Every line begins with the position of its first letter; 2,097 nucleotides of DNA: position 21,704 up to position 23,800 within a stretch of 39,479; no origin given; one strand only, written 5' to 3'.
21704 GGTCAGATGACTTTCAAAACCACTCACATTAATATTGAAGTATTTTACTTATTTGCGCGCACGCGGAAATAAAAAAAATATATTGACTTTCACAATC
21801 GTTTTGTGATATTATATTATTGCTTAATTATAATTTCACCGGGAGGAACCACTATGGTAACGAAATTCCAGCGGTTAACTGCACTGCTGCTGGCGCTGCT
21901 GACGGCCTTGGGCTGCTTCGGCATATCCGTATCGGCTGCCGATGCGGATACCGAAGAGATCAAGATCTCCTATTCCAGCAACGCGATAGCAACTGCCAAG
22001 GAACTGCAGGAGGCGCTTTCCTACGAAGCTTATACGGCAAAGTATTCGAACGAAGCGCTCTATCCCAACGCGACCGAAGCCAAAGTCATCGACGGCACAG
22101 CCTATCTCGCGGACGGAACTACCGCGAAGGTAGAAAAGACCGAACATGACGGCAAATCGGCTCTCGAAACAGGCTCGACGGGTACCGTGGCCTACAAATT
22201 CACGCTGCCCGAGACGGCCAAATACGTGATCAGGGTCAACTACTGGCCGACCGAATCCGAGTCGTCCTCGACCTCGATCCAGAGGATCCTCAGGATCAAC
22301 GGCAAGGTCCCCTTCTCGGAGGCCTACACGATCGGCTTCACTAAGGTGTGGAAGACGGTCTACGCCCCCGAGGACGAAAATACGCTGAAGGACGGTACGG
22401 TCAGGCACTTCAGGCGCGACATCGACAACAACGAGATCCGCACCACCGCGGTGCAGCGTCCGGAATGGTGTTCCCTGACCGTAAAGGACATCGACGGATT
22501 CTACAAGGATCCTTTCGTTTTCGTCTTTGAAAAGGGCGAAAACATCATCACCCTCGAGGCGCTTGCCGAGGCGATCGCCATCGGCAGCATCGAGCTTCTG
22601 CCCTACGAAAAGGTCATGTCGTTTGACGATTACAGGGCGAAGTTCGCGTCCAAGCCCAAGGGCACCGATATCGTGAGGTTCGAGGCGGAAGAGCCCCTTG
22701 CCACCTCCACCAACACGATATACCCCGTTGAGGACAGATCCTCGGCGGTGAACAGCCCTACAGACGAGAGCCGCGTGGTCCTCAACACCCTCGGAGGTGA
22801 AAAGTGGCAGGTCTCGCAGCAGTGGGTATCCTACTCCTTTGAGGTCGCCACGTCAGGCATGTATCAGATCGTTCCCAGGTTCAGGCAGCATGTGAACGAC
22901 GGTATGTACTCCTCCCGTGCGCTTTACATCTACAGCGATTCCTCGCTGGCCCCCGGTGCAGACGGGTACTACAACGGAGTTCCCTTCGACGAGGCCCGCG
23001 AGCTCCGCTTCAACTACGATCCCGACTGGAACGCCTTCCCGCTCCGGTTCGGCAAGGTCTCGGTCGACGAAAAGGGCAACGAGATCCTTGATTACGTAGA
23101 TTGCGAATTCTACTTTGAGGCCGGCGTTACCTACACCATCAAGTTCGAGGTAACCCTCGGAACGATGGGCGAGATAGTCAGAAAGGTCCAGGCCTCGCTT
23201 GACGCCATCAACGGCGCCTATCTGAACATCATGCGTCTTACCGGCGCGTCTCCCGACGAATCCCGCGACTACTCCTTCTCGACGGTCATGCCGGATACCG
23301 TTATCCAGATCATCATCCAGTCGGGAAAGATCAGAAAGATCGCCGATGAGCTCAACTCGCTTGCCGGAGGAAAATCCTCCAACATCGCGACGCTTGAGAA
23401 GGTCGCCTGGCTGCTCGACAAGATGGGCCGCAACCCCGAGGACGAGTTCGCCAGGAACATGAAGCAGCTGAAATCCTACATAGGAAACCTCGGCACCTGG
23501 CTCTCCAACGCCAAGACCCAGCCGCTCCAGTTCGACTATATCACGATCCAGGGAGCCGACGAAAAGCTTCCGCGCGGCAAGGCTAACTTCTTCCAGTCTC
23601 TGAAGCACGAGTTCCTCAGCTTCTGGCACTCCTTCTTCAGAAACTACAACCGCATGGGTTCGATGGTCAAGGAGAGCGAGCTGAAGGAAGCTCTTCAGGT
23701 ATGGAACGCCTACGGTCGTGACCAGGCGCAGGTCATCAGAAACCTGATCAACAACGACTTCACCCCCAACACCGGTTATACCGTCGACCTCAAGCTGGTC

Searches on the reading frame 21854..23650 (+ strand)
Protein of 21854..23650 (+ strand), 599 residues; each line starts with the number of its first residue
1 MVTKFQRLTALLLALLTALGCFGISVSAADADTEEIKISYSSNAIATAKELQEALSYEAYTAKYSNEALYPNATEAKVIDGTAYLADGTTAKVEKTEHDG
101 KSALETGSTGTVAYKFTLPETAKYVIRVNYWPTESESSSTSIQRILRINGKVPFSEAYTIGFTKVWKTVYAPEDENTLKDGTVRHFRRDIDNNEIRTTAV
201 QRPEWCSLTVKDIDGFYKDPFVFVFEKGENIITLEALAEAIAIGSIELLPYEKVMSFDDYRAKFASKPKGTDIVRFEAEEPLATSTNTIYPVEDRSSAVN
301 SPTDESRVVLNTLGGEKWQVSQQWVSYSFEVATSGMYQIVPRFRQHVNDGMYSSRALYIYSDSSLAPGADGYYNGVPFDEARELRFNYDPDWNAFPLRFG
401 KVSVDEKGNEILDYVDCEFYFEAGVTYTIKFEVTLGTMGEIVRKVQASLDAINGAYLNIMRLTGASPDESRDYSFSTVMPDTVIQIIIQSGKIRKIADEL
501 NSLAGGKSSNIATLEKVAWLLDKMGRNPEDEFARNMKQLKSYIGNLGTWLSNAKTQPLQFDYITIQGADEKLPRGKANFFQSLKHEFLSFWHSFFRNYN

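Call 36: search_protein_families(library=pfam, proteins=[window:21854-23650:+], max_evalue=10)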
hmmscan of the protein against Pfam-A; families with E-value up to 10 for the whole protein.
window:21854-23650:+ (599 aa): 1 family
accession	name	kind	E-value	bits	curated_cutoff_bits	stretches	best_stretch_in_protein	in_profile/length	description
PF25275.1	Golvesin_C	-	0.012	16.1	31.6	1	95-139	26-70/132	Golvesin C-terminal domain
